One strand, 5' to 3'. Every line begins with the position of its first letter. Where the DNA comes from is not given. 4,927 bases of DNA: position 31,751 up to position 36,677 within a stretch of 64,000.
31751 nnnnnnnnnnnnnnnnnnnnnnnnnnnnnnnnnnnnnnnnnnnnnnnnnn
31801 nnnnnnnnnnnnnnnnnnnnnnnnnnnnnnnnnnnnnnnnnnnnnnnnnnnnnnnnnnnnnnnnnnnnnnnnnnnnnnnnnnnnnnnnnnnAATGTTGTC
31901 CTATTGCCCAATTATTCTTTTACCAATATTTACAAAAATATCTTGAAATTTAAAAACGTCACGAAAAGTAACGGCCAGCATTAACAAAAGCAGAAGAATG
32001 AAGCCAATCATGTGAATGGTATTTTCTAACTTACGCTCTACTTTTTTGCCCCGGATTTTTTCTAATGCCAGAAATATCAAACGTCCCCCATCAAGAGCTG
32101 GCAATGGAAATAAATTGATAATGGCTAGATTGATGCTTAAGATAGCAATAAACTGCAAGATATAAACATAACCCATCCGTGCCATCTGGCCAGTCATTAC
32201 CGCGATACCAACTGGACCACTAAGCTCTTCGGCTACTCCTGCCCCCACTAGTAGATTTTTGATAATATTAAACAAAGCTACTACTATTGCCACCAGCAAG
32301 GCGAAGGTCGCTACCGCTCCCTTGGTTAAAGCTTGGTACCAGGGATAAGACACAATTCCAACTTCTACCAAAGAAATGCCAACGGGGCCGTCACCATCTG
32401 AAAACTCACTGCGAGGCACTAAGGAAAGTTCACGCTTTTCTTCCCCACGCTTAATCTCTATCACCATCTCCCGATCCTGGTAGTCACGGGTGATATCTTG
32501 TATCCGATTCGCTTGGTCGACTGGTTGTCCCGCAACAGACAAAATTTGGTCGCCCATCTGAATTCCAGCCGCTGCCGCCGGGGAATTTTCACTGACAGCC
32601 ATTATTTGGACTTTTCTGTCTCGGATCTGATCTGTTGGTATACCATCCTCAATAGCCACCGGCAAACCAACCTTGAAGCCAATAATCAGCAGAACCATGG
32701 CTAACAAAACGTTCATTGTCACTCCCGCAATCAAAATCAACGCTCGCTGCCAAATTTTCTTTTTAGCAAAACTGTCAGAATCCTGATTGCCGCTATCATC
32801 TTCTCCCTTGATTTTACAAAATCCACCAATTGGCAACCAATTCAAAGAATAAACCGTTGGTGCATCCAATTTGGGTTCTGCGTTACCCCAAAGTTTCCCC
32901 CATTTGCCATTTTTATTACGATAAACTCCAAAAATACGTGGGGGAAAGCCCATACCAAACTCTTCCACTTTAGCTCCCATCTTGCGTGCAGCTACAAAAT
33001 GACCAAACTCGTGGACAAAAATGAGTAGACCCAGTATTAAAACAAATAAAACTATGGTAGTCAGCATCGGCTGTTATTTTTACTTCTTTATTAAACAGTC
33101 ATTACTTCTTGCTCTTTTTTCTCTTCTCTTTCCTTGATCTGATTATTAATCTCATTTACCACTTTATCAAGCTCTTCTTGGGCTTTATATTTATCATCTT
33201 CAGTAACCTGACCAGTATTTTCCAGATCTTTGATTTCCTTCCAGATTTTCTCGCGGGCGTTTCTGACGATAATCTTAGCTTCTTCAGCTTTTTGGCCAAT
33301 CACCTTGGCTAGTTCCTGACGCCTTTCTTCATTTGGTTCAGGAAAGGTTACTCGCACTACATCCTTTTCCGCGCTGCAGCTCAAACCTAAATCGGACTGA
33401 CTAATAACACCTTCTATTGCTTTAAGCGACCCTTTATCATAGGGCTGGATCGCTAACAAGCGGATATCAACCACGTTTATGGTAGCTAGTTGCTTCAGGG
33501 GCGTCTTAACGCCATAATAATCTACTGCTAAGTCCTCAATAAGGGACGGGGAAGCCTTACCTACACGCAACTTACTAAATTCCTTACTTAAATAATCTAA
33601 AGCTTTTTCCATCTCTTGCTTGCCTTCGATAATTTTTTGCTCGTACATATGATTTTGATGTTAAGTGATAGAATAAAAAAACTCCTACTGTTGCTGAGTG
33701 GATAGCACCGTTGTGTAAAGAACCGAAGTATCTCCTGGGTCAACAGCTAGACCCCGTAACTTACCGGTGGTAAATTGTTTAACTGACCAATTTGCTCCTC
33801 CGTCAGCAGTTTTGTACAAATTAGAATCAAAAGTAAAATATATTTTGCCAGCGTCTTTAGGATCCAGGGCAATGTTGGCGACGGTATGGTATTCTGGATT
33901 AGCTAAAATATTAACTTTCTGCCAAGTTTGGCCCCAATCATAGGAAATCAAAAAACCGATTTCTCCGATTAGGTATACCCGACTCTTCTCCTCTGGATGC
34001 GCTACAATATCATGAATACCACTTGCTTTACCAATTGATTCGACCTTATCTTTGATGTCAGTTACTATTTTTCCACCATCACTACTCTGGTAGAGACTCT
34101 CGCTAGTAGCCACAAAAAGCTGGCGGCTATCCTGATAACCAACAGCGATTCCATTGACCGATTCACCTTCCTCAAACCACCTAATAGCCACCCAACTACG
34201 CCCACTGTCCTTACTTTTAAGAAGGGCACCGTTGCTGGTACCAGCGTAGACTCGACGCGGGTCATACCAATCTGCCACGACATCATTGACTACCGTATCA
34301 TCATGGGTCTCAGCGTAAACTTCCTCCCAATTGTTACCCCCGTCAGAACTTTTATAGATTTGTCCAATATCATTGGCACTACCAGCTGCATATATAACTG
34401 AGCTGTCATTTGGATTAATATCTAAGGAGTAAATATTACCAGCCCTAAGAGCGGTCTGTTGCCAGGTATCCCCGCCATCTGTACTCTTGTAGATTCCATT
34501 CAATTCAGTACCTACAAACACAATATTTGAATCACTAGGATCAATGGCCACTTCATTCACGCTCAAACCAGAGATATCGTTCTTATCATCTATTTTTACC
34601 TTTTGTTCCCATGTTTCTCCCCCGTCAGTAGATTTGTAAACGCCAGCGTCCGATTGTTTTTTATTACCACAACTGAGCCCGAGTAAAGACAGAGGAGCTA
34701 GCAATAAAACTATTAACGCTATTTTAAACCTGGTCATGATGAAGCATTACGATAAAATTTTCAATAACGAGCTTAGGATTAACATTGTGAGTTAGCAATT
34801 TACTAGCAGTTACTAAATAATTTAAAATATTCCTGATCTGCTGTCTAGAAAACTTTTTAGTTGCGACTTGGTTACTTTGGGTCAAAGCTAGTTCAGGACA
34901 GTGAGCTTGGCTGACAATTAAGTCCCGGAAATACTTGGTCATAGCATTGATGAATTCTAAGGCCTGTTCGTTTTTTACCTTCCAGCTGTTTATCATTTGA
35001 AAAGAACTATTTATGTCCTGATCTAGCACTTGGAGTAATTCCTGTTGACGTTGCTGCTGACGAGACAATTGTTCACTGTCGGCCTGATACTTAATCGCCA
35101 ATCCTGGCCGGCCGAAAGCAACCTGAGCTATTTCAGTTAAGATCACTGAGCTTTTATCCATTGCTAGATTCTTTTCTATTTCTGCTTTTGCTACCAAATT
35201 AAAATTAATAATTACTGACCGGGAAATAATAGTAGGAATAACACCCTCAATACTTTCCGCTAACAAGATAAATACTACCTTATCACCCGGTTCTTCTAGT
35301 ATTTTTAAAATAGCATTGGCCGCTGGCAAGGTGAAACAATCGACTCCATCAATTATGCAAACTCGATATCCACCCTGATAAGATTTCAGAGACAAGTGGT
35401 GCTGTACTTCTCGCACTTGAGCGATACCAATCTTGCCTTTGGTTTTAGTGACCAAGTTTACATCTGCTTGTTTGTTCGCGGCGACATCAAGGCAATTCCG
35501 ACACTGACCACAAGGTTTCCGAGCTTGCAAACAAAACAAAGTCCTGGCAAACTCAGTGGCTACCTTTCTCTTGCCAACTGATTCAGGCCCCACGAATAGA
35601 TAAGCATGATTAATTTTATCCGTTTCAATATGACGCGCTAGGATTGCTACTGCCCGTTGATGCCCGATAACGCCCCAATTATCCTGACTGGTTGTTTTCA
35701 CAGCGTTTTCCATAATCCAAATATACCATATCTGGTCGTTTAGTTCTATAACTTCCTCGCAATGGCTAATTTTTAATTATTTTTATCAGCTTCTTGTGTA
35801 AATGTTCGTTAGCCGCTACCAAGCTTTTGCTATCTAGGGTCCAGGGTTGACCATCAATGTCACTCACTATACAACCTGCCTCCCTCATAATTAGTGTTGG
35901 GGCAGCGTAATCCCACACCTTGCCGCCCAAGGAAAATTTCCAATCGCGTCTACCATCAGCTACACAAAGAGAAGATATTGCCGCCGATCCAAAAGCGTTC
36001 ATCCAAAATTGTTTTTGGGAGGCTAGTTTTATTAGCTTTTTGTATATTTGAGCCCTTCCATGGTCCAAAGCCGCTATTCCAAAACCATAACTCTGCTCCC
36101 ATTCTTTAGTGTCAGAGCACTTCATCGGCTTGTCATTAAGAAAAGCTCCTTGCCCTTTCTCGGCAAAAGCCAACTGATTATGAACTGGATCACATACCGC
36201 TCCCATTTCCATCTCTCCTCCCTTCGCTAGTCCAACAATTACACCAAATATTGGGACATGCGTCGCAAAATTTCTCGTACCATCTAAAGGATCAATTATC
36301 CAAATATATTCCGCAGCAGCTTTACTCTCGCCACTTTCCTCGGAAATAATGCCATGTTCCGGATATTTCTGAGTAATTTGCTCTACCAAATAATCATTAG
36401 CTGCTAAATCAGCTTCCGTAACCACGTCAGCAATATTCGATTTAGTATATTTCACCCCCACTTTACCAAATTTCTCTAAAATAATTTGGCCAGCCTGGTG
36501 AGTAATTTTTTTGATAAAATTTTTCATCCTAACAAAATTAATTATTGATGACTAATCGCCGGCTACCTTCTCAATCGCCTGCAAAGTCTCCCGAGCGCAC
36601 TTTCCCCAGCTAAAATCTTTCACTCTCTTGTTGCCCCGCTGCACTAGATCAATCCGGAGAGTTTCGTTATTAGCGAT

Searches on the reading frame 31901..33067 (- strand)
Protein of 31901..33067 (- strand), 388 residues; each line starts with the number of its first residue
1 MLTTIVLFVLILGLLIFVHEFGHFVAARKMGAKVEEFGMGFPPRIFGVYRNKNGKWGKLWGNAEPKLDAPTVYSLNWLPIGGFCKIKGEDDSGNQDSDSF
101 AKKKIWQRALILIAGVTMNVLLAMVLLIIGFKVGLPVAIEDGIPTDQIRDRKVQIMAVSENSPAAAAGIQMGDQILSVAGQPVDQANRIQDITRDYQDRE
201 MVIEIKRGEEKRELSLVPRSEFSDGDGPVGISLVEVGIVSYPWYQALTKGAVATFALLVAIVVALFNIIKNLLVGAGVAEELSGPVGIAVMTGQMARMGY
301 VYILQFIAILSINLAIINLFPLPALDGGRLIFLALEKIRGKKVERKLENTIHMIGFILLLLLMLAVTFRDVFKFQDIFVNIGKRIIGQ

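Call 62: search_protein_families(library=pfam, max_evalue=0.00001, proteins=[window:31901-33067:-])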
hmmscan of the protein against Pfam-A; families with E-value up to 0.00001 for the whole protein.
window:31901-33067:- (388 aa): 4 families
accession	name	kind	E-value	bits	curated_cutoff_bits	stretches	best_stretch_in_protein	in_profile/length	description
PF02163.28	Peptidase_M50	-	1.6e-54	185.1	27.2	2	70-362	46-221/221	Peptidase family M50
PF17820.7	PDZ_6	-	2.5e-11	43.6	27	1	155-207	2-54/54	PDZ domain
PF13180.12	PDZ_2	-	1e-09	39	27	1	150-216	12-78/80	PDZ domain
PF00595.29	PDZ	-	1.1e-06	29.4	23.2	1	146-187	23-61/81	PDZ domain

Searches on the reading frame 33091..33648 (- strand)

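Call 62: search_protein_families(library=pfam, max_evalue=0.00001, proteins=[window:33091-33648:-])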
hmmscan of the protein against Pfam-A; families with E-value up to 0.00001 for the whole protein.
window:33091-33648:- (185 aa): 1 family
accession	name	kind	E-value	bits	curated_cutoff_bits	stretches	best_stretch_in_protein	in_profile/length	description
PF01765.24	RRF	-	8.5e-50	169.2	29.7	1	20-183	1-164/164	Ribosome recycling factor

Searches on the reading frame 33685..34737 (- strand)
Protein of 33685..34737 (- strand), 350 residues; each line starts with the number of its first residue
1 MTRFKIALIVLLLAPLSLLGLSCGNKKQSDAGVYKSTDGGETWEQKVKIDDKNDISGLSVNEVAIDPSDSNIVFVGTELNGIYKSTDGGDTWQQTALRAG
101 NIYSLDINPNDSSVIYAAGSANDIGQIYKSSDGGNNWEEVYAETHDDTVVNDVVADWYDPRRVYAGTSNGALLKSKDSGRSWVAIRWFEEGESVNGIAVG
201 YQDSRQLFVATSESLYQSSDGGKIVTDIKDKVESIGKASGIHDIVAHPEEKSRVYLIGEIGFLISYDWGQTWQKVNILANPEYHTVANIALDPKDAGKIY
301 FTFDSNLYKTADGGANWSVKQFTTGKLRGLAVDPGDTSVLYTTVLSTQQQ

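Call 62: search_protein_families(library=pfam, max_evalue=0.00001, proteins=[window:33685-34737:-])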
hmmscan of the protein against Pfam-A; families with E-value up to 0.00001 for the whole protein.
window:33685-34737:- (350 aa): 4 families
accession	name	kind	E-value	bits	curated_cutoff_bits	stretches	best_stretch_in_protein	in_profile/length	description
PF15902.12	Sortilin-Vps10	-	3.2e-28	99.2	33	3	214-319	2-111/446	Sortilin, neurotensin receptor 3,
PF14870.12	PSII_BNR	-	8.7e-14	51.9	27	1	33-144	40-144/303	Photosynthesis system II assembly factor YCF48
PF24316.1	Tli3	-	1.7e-07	32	27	0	22-70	76-123/129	T6SS Tli3 immunity protein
PF02012.26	BNR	-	5e-07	29.2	27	0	34-44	1-11/12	BNR/Asp-box repeat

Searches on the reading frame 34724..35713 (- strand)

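Call 62: search_protein_families(library=pfam, max_evalue=0.00001, proteins=[window:34724-35713:-])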
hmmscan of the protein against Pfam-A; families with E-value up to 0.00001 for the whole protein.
window:34724-35713:- (329 aa): 1 family
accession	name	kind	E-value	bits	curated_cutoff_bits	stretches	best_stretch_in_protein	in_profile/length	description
PF13177.12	DNA_pol3_delta2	-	3e-49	167.5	27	1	18-172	2-158/161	DNA polymerase III, delta subunit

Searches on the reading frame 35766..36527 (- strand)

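Call 62: search_protein_families(library=pfam, max_evalue=0.00001, proteins=[window:35766-36527:-])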
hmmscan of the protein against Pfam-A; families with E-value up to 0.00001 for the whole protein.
window:35766-36527:- (253 aa): 1 family
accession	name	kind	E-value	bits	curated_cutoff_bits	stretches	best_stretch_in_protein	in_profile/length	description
PF00459.30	Inositol_P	-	4.2e-60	204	27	1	6-251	10-266/271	Inositol monophosphatase family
